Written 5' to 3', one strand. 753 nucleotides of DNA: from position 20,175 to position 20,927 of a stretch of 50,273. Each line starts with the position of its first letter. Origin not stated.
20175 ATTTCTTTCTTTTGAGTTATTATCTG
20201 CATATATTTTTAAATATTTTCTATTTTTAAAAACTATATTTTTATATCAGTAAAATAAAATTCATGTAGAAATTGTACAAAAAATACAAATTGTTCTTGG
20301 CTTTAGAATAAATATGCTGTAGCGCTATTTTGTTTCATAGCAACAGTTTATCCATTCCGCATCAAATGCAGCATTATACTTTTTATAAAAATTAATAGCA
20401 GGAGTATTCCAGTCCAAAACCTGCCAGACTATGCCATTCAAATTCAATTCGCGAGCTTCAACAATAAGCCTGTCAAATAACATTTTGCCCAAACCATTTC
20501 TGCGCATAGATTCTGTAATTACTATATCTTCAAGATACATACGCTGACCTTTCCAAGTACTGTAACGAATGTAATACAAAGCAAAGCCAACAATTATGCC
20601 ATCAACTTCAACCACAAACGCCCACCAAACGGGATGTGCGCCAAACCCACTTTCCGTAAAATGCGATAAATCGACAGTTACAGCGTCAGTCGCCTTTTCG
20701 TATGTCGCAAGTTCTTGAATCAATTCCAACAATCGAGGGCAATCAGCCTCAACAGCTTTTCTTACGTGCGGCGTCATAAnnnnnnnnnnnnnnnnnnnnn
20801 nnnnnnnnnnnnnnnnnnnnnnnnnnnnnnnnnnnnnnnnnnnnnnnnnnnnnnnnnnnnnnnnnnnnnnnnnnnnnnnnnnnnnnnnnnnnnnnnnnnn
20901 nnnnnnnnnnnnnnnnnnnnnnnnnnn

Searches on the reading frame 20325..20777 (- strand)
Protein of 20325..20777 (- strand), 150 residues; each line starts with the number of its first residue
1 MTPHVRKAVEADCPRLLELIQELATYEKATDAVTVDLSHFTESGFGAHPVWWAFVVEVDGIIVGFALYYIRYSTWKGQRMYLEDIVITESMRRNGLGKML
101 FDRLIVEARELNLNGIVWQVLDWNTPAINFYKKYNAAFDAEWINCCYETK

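Call 36: search_protein_families(library=pfam, proteins=[window:20325-20777:-], max_evalue=0.00001)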
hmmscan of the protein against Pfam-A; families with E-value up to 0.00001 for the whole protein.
window:20325-20777:- (150 aa): 2 families
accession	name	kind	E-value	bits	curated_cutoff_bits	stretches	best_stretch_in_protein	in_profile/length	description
PF00583.31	Acetyltransf_1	-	5.5e-18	65.8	20.7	1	41-133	25-113/116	Acetyltransferase (GNAT) family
PF13508.13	Acetyltransf_7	-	3.5e-10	40.6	27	1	54-134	6-80/84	Acetyltransferase (GNAT) domain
